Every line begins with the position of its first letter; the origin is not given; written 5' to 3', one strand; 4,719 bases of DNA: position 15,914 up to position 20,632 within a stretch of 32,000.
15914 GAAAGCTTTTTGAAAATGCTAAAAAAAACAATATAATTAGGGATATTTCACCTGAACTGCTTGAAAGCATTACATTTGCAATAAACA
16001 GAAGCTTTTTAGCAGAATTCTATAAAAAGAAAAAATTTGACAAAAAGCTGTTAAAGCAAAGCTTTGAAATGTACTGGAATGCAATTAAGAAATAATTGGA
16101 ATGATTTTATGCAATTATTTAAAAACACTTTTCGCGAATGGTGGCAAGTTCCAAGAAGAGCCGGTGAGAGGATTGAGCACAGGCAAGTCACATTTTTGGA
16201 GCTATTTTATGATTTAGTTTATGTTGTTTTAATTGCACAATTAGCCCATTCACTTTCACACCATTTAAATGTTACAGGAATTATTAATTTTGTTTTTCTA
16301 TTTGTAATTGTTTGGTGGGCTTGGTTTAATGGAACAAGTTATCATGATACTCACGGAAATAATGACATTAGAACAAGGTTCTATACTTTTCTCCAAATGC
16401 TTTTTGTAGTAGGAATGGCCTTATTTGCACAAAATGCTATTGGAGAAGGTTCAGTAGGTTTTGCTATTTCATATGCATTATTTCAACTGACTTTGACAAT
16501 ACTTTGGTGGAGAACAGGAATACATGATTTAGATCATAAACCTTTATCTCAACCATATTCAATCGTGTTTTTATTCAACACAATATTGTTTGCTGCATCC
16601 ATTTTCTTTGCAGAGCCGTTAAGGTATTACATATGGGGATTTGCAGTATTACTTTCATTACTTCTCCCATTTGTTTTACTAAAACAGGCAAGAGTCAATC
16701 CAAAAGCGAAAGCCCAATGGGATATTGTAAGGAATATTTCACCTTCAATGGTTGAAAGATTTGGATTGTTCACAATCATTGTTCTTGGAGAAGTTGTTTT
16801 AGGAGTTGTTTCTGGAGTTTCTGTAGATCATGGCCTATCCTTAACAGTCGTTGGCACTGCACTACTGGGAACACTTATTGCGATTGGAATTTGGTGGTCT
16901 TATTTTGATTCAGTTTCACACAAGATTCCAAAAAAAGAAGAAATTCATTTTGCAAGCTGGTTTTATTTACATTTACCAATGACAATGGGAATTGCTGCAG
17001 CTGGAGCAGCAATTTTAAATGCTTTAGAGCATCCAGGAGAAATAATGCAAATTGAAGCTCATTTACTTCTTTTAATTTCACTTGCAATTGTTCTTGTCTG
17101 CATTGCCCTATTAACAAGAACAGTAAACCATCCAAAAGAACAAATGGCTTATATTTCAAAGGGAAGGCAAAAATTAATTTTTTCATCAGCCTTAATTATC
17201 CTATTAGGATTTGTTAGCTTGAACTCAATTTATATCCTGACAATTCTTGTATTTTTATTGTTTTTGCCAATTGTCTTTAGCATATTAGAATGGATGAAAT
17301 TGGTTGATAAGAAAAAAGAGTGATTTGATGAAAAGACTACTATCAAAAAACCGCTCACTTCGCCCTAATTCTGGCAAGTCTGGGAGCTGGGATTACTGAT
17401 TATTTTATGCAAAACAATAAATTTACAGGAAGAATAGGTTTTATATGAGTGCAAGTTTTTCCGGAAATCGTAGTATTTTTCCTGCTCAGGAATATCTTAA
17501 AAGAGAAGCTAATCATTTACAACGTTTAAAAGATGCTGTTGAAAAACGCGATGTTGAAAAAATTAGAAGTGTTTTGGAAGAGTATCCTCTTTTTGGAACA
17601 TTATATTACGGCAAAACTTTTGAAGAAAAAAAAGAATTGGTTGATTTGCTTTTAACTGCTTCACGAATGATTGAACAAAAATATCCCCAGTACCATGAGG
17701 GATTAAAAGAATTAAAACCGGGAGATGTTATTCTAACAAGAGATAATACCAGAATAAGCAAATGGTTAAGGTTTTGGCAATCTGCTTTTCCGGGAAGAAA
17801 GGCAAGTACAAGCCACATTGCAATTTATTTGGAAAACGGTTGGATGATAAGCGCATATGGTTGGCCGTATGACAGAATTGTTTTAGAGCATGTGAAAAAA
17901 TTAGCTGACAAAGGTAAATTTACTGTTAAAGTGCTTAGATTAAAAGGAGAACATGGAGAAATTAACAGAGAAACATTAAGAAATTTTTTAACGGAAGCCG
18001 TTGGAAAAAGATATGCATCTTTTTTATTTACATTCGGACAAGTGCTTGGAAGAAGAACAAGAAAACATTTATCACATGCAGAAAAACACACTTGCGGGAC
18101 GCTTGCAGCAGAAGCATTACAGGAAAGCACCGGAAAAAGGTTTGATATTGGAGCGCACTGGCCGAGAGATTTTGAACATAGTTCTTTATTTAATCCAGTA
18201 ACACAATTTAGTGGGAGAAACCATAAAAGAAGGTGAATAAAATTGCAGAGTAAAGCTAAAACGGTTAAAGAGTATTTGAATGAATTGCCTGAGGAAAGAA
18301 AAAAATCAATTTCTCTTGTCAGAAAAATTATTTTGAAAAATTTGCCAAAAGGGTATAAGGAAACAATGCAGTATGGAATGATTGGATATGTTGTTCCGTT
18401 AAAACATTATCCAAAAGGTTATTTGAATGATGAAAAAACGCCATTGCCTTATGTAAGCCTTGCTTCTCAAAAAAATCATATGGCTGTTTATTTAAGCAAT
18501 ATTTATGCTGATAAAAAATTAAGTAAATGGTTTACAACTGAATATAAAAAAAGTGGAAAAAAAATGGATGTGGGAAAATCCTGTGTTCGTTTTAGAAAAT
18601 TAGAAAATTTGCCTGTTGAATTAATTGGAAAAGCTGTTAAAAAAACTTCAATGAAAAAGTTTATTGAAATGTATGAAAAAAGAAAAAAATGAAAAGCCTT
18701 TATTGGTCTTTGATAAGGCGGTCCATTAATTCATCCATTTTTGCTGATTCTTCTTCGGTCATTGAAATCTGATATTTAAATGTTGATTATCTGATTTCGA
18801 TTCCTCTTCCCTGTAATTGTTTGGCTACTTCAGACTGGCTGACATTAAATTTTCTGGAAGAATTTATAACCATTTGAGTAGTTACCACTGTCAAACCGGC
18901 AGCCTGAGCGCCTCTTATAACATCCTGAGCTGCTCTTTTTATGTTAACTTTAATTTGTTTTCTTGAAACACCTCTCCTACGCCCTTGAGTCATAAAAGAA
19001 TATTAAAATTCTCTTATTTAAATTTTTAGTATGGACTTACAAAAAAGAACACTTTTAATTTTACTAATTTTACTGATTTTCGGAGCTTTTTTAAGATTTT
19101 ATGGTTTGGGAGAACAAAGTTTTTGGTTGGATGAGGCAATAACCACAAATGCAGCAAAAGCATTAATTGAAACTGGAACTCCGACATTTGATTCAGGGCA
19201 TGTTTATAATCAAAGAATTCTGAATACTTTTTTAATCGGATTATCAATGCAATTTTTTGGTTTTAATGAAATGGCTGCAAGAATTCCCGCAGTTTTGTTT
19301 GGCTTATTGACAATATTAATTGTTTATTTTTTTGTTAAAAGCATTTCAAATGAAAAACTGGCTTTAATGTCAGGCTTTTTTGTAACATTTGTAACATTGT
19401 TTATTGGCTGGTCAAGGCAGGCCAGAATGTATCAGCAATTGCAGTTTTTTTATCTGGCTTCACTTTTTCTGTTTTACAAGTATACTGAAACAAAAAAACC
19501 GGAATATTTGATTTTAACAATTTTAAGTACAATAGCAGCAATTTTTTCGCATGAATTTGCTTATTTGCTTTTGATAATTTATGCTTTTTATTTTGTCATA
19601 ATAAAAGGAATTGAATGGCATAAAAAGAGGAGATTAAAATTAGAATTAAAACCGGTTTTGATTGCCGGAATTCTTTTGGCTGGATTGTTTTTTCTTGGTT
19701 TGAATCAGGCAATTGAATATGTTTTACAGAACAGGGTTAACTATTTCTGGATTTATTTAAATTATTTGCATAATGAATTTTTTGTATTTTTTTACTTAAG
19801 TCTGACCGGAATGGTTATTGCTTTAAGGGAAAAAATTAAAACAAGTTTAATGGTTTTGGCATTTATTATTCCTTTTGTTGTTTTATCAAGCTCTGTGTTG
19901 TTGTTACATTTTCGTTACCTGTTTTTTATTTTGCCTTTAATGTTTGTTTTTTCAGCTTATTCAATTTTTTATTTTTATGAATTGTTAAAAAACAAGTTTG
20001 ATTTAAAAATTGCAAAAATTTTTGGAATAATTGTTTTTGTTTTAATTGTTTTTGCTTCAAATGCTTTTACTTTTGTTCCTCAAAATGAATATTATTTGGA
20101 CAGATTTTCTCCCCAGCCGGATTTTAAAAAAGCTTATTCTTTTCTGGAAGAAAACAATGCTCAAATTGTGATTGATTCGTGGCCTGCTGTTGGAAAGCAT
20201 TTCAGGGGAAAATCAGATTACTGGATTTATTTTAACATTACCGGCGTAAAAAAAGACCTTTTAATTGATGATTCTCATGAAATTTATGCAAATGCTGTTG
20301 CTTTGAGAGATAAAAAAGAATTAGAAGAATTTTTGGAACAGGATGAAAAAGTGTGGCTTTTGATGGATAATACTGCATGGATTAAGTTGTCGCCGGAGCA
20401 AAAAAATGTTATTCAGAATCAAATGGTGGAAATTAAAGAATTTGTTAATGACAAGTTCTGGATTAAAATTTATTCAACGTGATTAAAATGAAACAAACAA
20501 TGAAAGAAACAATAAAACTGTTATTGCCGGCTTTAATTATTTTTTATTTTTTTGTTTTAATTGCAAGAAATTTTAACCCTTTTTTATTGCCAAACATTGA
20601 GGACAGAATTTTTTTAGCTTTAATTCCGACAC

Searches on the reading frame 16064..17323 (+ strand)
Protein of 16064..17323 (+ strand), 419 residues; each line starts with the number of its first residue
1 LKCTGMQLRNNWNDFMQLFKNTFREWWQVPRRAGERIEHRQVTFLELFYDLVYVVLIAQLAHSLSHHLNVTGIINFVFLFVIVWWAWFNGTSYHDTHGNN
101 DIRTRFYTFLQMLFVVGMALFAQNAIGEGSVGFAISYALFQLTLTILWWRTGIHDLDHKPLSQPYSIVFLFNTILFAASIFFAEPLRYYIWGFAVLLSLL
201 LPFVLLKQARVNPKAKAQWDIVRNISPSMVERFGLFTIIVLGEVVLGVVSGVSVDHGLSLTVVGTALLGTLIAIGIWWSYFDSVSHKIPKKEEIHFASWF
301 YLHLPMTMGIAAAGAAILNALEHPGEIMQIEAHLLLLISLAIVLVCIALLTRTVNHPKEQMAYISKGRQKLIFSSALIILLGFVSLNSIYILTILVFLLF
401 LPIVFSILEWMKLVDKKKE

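Call 14: search_protein_families(library=pfam, proteins=[window:16064-17323:+])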
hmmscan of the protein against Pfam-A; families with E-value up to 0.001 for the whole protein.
window:16064-17323:+ (419 aa): 1 family
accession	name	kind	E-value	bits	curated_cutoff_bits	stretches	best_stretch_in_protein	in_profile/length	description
PF06772.16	LtrA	-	3.9e-70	237.3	31.9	1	42-397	2-349/356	Bacterial low temperature requirement A protein (LtrA)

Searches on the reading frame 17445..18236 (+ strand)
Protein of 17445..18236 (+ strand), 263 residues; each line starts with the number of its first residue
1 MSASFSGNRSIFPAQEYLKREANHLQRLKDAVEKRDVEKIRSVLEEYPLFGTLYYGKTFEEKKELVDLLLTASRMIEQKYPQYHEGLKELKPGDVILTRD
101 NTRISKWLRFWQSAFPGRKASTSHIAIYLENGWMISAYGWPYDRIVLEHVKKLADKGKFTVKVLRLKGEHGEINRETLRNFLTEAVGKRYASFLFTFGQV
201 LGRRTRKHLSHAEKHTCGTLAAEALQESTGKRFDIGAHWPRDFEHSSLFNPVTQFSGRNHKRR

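Call 14: search_protein_families(library=pfam, proteins=[window:17445-18236:+])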
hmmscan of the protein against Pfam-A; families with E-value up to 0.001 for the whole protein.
window:17445-18236:+ (263 aa): 1 family
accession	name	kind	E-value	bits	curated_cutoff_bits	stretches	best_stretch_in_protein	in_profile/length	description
PF00877.26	NLPC_P60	-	0.00041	20.7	23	0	119-138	62-81/105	NlpC/P60 family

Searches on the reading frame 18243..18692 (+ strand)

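Call 67: search_protein_families(library=pfam, proteins=[window:18243-18692:+])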
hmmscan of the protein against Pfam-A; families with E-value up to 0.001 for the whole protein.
window:18243-18692:+ (149 aa): 1 family
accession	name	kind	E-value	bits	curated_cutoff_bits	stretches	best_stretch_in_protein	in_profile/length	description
PF08818.16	DUF1801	-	3.5e-15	56.6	27.2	1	19-134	1-83/85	Domain of unknown function (DU1801)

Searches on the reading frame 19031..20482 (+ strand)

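Call 14: search_protein_families(library=pfam, proteins=[window:19031-20482:+])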
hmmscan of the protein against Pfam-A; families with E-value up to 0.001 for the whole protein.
window:19031-20482:+ (483 aa): 1 family
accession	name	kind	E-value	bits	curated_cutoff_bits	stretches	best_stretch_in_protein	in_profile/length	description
PF13231.12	PMT_2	-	1.6e-14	54.9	26.1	1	66-204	7-145/160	Dolichyl-phosphate-mannose-protein mannosyltransferase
